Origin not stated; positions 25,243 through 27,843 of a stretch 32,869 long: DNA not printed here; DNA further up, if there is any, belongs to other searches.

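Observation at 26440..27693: Tail fibre with 78-nt tandem coding repeats and a glycine-rich C-terminal domain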

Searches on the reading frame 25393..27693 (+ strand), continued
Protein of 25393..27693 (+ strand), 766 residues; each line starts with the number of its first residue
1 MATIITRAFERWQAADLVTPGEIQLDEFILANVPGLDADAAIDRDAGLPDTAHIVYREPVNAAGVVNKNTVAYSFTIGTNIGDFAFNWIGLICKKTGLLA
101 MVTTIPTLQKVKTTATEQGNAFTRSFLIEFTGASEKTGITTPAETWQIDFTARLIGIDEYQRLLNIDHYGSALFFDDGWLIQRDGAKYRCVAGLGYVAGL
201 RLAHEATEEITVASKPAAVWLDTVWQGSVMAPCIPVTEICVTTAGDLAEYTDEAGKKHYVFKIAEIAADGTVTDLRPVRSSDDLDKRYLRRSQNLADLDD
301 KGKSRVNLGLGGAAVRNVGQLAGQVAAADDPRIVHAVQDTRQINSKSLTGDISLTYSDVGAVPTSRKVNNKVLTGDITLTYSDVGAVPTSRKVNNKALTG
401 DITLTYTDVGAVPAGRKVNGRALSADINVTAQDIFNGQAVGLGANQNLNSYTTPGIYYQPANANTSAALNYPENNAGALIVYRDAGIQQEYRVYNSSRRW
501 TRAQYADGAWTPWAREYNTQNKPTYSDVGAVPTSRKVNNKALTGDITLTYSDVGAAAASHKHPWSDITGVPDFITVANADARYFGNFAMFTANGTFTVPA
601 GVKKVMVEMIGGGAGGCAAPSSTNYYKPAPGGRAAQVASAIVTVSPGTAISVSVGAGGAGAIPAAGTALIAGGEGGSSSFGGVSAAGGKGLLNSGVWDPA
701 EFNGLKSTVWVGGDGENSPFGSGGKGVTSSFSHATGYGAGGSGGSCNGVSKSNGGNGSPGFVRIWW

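Call 17: find_homologous_proteins(query=window:25393-27693:+, max_evalue=0.00001)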
Query window:25393-27693:+ (766 aa): 3525 proteins with E <= 0.00001 among 8000 candidates; the best 120 are listed.
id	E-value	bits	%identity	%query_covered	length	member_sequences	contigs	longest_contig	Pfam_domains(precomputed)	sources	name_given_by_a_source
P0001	0.0e+0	1721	100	100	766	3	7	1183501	PF21722.5,PF12571.14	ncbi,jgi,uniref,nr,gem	ncbi:phage tail-collar fiber domain-containing protein [Escherichia coli]|uniref:phage tail-collar f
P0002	0.0e+0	1420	83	100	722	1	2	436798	PF21722.5,PF12571.14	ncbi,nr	ncbi:phage tail protein [Escherichia coli]|nr:phage tail protein [Escherichia coli]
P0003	0.0e+0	1308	75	100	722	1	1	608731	PF21722.5,PF12571.14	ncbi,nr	ncbi:hypothetical protein GY515_000298 [Escherichia coli]|nr:hypothetical protein [Escherichia coli]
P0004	0.0e+0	1271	75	100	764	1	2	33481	PF21722.5,PF12571.14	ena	-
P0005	0.0e+0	1268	72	100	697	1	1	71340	PF21722.5,PF12571.14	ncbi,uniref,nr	ncbi:hypothetical protein CCZ19_19005 [Escherichia coli]|uniref:phage tail-collar fiber domain-conta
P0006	0.0e+0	1267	72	100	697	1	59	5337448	PF21722.5,PF12571.14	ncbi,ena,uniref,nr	ncbi:phage tail protein [Escherichia coli]|uniref:phage tail-collar fiber domain-containing protein 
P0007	0.0e+0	1266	72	100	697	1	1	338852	PF21722.5,PF12571.14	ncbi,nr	ncbi:hypothetical protein IAH69_003188 [Escherichia coli]|nr:hypothetical protein [Escherichia coli]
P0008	0.0e+0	1266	72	100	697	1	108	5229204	PF21722.5,PF12571.14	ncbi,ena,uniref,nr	ncbi:phage tail protein [Escherichia coli]|uniref:phage tail-collar fiber domain-containing protein 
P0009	0.0e+0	1265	72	100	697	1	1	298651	PF21722.5,PF12571.14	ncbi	ncbi:phage tail protein [Escherichia coli]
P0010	0.0e+0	1263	71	100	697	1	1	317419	PF21722.5,PF12571.14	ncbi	-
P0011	0.0e+0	1256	71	100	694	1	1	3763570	PF21722.5,PF12571.14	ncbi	-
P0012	0.0e+0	1231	85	78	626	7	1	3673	PF12571.14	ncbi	ncbi:TPA: phage tail protein, partial [Escherichia coli]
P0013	0.0e+0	1225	70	100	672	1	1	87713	PF21722.5,PF12571.14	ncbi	-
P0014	0.0e+0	1224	70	100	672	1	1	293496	PF21722.5,PF12571.14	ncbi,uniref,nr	ncbi:phage tail-collar fiber domain-containing protein [Escherichia coli]|uniref:phage tail-collar f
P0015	0.0e+0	1223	70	100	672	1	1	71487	PF21722.5,PF12571.14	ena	-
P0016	0.0e+0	1215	72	100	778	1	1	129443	PF21722.5,PF12571.14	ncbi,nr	ncbi:TPA: phage tail protein [Salmonella enterica subsp. salamae serovar 16:m,t:e,n,x]|nr:phage tail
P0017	0.0e+0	1207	67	100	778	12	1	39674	PF21722.5,PF12571.14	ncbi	-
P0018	0.0e+0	1187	82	54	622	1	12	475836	PF21722.5,PF12571.14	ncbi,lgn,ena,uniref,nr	ncbi:TPA: phage tail protein [Escherichia coli]|uniref:phage tail-collar fiber domain-containing pro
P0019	0.0e+0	1186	82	54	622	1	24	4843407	PF21722.5,PF12571.14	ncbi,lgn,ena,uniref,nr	ncbi:hypothetical protein AT542_000227 [Escherichia coli]|uniref:phage tail-collar fiber domain-cont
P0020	0.0e+0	1181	82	54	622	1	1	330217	PF21722.5,PF12571.14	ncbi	-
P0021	0.0e+0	1181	82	54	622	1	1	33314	PF21722.5,PF12571.14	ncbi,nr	ncbi:hypothetical protein GD428_02660 [Escherichia coli]|nr:hypothetical protein [Escherichia coli]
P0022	0.0e+0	1179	82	54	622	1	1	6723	PF21722.5,PF12571.14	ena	-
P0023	0.0e+0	1150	71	92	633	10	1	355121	PF21722.5,PF12571.14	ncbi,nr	ncbi:hypothetical protein HKC35_000831 [Escherichia coli]|nr:hypothetical protein [Escherichia coli]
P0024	0.0e+0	1139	79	54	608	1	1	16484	PF21722.5,PF12571.14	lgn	-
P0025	0.0e+0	1057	60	100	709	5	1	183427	PF21722.5,PF12571.14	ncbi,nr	ncbi:phage tail protein [Salmonella enterica subsp. enterica serovar Yaba]|nr:phage tail protein [Sa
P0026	0.0e+0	1040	64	100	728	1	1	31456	PF21722.5,PF12571.14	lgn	-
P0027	0.0e+0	1039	63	100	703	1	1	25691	PF21722.5,PF12571.14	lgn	-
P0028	0.0e+0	1034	62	100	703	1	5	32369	PF21722.5,PF12571.14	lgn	-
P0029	0.0e+0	1028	62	100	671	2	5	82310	PF21722.5,PF12571.14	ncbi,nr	ncbi:phage tail protein [Escherichia albertii]|nr:phage tail protein [Escherichia albertii] MCZ87321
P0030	3.5e-298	1009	65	80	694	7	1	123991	PF21722.5,PF12571.14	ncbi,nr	ncbi:phage tail protein [Salmonella enterica subsp. enterica serovar Durham]|nr:phage tail protein [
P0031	5.0e-295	999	74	79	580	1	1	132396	PF12571.14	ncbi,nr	ncbi:hypothetical protein AH716_002277, partial [Salmonella enterica subsp. enterica]|nr:hypothetica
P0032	2.8e-294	996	83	54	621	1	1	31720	PF21722.5,PF12571.14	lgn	-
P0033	2.0e-283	960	82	54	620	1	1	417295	PF21722.5,PF12571.14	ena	-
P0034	2.0e-277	940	92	51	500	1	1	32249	PF12571.14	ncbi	ncbi:phage tail protein [Escherichia albertii]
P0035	1.2e-268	911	63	80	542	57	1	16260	PF12571.14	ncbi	ncbi:phage tail protein, partial [Escherichia coli]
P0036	4.3e-260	883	71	67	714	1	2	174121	PF12571.14,PF07484.18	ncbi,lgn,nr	ncbi:phage tail protein [Salmonella enterica subsp. enterica]|nr:phage tail protein [Salmonella ente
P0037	1.8e-256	871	79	51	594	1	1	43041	PF21722.5,PF12571.14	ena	-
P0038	4.4e-256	870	79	51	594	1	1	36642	PF21722.5,PF12571.14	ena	-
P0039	4.1e-240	817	73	54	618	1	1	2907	PF12571.14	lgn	-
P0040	9.2e-236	803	82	56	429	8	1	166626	PF12571.14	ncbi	ncbi:phage tail-collar fiber domain-containing protein, partial [Escherichia coli]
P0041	6.6e-192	658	73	47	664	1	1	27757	PF12571.14,PF07484.18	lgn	-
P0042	2.9e-143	497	48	40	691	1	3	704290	PF12571.14,PF03406.19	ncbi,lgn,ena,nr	ncbi:TPA: phage tail protein [Citrobacter koseri]|nr:phage tail protein [Citrobacter koseri]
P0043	8.4e-143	495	48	40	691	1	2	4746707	PF12571.14,PF03406.19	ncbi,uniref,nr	ncbi:phage tail protein [Citrobacter koseri]|uniref:phage tail-collar fiber domain-containing protei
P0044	1.5e-142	495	44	72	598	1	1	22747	PF12571.14,PF21882.3,PF03406.19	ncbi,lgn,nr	ncbi:TPA: phage tail protein [Escherichia coli]|nr:phage tail protein [Escherichia coli]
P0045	4.7e-141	490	46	69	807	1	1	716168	PF12571.14,PF21882.3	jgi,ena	jgi:Tail fiber protein.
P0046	7.4e-139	482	44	69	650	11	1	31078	PF12571.14,PF03406.19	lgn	-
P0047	7.6e-139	482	46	69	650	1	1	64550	PF12571.14,PF03406.19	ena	-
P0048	9.0e-139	482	45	69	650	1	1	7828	PF12571.14,PF03406.19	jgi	jgi:hypothetical protein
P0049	5.4e-138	479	44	76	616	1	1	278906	PF12571.14,PF03406.19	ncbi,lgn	ncbi:TPA: phage tail protein [Citrobacter gillenii]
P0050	5.7e-138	479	45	69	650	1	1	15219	PF12571.14,PF03406.19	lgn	-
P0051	2.2e-137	477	45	69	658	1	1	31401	PF12571.14,PF03406.19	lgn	-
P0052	4.5e-137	476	46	69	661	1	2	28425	PF12571.14,PF21882.3,PF03406.19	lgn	-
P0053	5.1e-137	476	50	47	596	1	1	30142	PF12571.14,PF21882.3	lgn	-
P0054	3.2e-134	467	43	68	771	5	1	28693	PF12571.14,PF21882.3,PF03406.19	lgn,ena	-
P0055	5.3e-134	466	45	69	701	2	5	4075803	PF12571.14,PF21882.3,PF11839.14,PF03406.19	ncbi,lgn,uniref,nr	ncbi:phage tail-collar fiber domain-containing protein [Proteus mirabilis]|uniref:phage tail-collar 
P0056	7.4e-134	466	46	70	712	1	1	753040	PF12571.14,PF21882.3,PF03406.19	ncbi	-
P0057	2.4e-133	464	46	69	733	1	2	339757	PF12571.14,PF03406.19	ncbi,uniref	ncbi:MAG: tail fiber protein [Hafnia alvei]|uniref:tail fiber protein n=1 Tax=Hafnia alvei TaxID=569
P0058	4.0e-133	463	43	69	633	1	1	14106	PF21446.4,PF12571.14,PF03406.19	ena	-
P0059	5.4e-133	463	45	69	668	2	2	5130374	PF12571.14,PF03406.19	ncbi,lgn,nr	ncbi:phage tail protein [Escherichia coli]|nr:phage tail protein [Escherichia coli]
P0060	1.0e-131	459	43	69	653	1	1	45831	PF12571.14,PF20744.4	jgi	jgi:hypothetical protein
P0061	1.1e-131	459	44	69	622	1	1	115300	PF12571.14,PF03406.19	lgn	-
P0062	2.1e-131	458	46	69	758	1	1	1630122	PF12571.14,PF03406.19,PF20744.4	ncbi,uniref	ncbi:tail fiber protein [Enterobacter cloacae]|uniref:tail fiber protein n=1 Tax=Enterobacter cloaca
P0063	4.5e-131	457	44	69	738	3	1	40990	PF21446.4,PF12571.14,PF03406.19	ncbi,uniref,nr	ncbi:phage tail protein [Enterobacter hormaechei]|uniref:phage tail-collar fiber domain-containing p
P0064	1.0e-130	455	43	69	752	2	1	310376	PF21446.4,PF12571.14,PF03406.19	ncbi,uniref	ncbi:phage tail-collar fiber domain-containing protein [Enterobacter pasteurii]|uniref:phage tail-co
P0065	2.1e-130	454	43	69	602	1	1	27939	PF12571.14,PF03406.19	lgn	-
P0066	2.3e-130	454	44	70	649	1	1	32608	PF12571.14,PF03406.19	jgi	jgi:hypothetical protein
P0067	3.1e-130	454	43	69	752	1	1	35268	PF21446.4,PF12571.14,PF03406.19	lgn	-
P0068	8.9e-130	452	43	69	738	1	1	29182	PF21446.4,PF12571.14,PF03406.19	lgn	-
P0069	1.7e-128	448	43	69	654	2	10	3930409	PF12571.14,PF21882.3,PF03406.19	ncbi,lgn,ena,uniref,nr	ncbi:phage tail protein [Erwinia sp. HR93]|uniref:phage tail-collar fiber domain-containing protein 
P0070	5.8e-128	446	42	69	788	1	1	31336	PF21446.4,PF12571.14,PF03406.19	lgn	-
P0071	6.6e-128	446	42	67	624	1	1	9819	PF12571.14,PF07484.18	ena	-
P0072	7.1e-128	446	43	69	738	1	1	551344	PF21446.4,PF12571.14,PF03406.19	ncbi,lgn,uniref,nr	ncbi:phage tail protein [Enterobacter sp. ASE]|uniref:phage tail-collar fiber domain-containing prot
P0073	8.0e-128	446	42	69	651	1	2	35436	PF12571.14,PF03406.19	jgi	jgi:hypothetical protein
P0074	1.0e-127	445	42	69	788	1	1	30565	PF21446.4,PF12571.14,PF03406.19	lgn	-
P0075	1.4e-127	445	45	69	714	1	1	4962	PF12571.14,PF07484.18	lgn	-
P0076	1.5e-127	445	42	69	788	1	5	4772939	PF21446.4,PF12571.14,PF03406.19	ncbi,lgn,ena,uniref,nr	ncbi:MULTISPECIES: phage tail-collar fiber domain-containing protein [Enterobacter]|uniref:phage tai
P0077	1.6e-127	445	41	73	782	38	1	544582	PF21446.4,PF12571.14,PF03406.19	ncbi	ncbi:phage tail-collar fiber domain-containing protein [Enterobacter ludwigii]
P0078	1.9e-127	445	42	69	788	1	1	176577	PF21446.4,PF12571.14,PF03406.19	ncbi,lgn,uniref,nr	ncbi:phage tail-collar fiber domain-containing protein [Enterobacter mori]|uniref:phage tail-collar 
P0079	2.3e-127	444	42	69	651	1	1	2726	PF12571.14,PF03406.19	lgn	-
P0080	3.4e-127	444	45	69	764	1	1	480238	PF12571.14,PF03406.19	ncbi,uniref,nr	ncbi:tail fiber protein [Enterobacter asburiae]|uniref:tail fiber protein n=1 Tax=Enterobacter asbur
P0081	3.8e-127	444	49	40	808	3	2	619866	PF12571.14,PF07484.18,PF03406.19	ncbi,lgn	ncbi:phage tail protein [Enterobacter ludwigii]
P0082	3.8e-127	444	43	69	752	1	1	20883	PF21446.4,PF12571.14,PF03406.19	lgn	-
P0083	1.0e-126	442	43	69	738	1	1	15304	PF21446.4,PF12571.14,PF03406.19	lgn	-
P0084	1.2e-126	442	41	70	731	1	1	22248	PF12571.14,PF21882.3,PF03406.19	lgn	-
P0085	1.8e-126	441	42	67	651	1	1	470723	PF12571.14,PF07484.18,PF03406.19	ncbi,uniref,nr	ncbi:phage tail protein [Citrobacter gillenii]|uniref:Phage tail protein n=1 Tax=Citrobacter gilleni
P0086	2.2e-126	441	49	40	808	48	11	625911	PF12571.14,PF07484.18,PF03406.19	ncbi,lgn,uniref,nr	ncbi:TPA: phage tail protein [Enterobacter hormaechei]|uniref:phage tail-collar fiber domain-contain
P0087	2.4e-126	441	43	69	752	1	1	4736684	PF21446.4,PF12571.14,PF03406.19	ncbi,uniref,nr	ncbi:phage tail-collar fiber domain-containing protein [Enterobacter cancerogenus]|uniref:phage tail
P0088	4.9e-126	440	42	69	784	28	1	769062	PF21446.4,PF12571.14,PF21882.3,PF03406.19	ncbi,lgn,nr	ncbi:phage tail protein [Enterobacter kobei]|nr:phage tail protein [Enterobacter kobei]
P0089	6.2e-126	440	43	69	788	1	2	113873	PF21446.4,PF12571.14,PF03406.19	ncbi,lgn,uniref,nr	ncbi:phage tail protein [Enterobacter hormaechei]|uniref:phage tail-collar fiber domain-containing p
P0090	6.8e-126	439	42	69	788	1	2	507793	PF21446.4,PF12571.14,PF03406.19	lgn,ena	-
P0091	9.0e-126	439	42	69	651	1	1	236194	PF12571.14,PF03406.19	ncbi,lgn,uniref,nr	ncbi:phage tail-collar fiber domain-containing protein [Enterobacter sp. UCD-UG_FMILLET]|uniref:phag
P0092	9.8e-126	439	42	69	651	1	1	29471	PF12571.14,PF03406.19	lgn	-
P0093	1.6e-125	438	43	69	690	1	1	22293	PF12571.14,PF03406.19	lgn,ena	-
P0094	1.6e-125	438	42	69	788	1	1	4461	PF21446.4,PF12571.14,PF03406.19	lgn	-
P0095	2.1e-125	438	41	69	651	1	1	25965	PF12571.14,PF03406.19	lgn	-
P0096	2.7e-125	437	42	69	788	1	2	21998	PF21446.4,PF12571.14,PF03406.19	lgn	-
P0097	2.7e-125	437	42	69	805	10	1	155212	PF21446.4,PF12571.14,PF03406.19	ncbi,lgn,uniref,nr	ncbi:phage tail-collar fiber domain-containing protein [Enterobacter cloacae]|uniref:phage tail-coll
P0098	3.0e-125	437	42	69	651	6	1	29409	PF12571.14,PF03406.19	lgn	-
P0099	3.7e-125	437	42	69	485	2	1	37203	PF12571.14,PF03406.19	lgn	-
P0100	4.0e-125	437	43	69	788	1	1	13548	PF21446.4,PF12571.14,PF03406.19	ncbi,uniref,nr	ncbi:phage tail protein [Enterobacter ludwigii]|uniref:phage tail-collar fiber domain-containing pro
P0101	6.1e-125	436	42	69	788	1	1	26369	PF21446.4,PF12571.14,PF03406.19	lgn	-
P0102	6.8e-125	436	42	69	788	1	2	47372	PF21446.4,PF12571.14,PF03406.19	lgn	-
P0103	8.7e-125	436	42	69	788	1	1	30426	PF21446.4,PF12571.14,PF03406.19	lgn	-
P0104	1.0e-124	435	41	69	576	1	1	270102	PF12571.14,PF21882.3,PF03406.19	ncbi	ncbi:phage tail protein [Cronobacter dublinensis]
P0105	1.4e-124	435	44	69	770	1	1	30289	PF12571.14,PF03406.19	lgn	-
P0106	1.5e-124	435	42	69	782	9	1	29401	PF21446.4,PF12571.14,PF03406.19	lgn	-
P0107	2.1e-124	435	41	73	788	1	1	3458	PF21446.4,PF12571.14,PF03406.19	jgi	jgi:hypothetical protein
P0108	2.3e-124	434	42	69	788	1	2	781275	PF21446.4,PF12571.14,PF03406.19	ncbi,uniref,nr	ncbi:phage tail protein [Enterobacter hormaechei subsp. xiangfangensis]|uniref:phage tail-collar fib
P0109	2.4e-124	434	42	69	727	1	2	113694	PF12571.14,PF03406.19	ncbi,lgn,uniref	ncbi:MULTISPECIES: phage tail protein [unclassified Enterobacter cloacae complex]|uniref:phage tail-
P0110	3.2e-124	434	42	69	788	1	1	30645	PF21446.4,PF12571.14,PF03406.19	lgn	-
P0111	3.5e-124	434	41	73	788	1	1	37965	PF21446.4,PF12571.14,PF03406.19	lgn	-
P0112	3.8e-124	434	42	69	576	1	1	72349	PF12571.14,PF21882.3,PF03406.19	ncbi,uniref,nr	ncbi:phage tail-collar fiber domain-containing protein [Cronobacter turicensis]|uniref:phage tail-co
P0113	4.1e-124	434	42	69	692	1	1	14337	PF12571.14,PF03406.19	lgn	-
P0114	4.2e-124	434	44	67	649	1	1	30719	PF12571.14,PF07484.18,PF03406.19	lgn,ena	-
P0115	4.5e-124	433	42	67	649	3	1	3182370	PF12571.14,PF07484.18,PF03406.19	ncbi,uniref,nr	ncbi:phage tail protein [Citrobacter sp. Marseille-Q6884]|uniref:phage tail-collar fiber domain-cont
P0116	4.7e-124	433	42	69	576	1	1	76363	PF12571.14,PF21882.3,PF03406.19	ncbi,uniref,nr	ncbi:phage tail protein [Cronobacter dublinensis]|uniref:phage tail-collar fiber domain-containing p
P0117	5.2e-124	433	42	69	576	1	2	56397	PF12571.14,PF21882.3,PF03406.19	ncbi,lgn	ncbi:phage tail protein [Cronobacter dublinensis]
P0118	7.1e-124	433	41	69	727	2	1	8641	PF12571.14,PF03406.19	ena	-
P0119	8.5e-124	432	44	69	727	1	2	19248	PF12571.14,PF03406.19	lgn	-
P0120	1.0e-123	432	42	69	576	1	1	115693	PF12571.14,PF21882.3,PF03406.19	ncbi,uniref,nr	ncbi:phage tail-collar fiber domain-containing protein [Cronobacter malonaticus]|uniref:phage tail-c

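Call 48: find_encoding_contigs(protein=P0001, flank=4000, max_places=4)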
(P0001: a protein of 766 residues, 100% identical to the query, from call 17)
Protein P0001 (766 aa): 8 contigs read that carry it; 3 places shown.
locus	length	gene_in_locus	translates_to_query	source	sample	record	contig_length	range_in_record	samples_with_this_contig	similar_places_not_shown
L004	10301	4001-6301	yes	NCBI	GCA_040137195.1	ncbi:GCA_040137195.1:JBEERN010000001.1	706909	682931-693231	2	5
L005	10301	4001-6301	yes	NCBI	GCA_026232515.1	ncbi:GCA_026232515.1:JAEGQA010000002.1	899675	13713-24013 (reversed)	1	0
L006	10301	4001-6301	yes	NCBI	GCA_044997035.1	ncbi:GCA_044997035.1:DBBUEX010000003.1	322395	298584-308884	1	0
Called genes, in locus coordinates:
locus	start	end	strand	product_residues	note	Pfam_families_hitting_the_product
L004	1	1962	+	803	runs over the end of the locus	-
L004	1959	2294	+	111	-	PF10761:DUF2590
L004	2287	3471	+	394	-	PF04865:Baseplate_J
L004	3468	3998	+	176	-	-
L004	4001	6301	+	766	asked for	PF12571:Phage_tail_fib, PF21722:Gly_rich_2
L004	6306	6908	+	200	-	PF14301:DUF4376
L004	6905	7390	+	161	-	-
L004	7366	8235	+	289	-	-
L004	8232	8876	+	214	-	PF25759:HP1_ORF34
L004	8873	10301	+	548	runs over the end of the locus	-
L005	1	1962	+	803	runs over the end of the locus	-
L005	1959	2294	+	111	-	PF10761:DUF2590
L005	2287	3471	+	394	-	PF04865:Baseplate_J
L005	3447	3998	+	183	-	-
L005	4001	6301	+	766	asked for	PF12571:Phage_tail_fib, PF21722:Gly_rich_2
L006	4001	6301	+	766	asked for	PF12571:Phage_tail_fib, PF21722:Gly_rich_2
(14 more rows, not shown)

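Call 49: find_encoding_contigs(protein=P0002, flank=2500, max_places=1)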
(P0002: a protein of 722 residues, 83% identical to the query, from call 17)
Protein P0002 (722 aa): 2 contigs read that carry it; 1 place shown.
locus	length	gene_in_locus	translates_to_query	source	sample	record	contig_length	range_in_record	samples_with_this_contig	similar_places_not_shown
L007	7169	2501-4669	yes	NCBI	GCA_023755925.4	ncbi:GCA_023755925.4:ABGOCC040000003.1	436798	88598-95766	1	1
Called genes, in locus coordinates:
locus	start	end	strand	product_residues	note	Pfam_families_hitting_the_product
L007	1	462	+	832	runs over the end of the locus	PF10145:PhageMin_Tail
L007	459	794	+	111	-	PF10761:DUF2590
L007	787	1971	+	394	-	PF04865:Baseplate_J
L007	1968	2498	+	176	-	-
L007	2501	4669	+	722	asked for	PF12571:Phage_tail_fib, PF21722:Gly_rich_2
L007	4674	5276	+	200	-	PF14301:DUF4376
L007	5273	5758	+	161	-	-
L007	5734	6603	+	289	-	-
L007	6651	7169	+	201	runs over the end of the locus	PF25759:HP1_ORF34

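Call 50: find_encoding_contigs(protein=P0004, flank=2500, max_places=1)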
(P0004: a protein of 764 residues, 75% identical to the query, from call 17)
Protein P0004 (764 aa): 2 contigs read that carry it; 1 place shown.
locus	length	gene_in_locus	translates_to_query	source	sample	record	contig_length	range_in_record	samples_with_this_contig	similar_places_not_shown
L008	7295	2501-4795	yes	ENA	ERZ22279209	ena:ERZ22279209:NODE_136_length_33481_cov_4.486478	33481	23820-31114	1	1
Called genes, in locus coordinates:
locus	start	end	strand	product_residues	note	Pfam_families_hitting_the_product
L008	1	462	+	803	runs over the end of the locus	-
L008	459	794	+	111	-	PF10761:DUF2590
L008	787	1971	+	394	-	PF04865:Baseplate_J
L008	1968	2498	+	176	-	-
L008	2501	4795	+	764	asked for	PF12571:Phage_tail_fib, PF21722:Gly_rich_2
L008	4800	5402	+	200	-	PF14301:DUF4376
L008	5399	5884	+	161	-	-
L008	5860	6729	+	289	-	-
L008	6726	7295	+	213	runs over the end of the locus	PF25759:HP1_ORF34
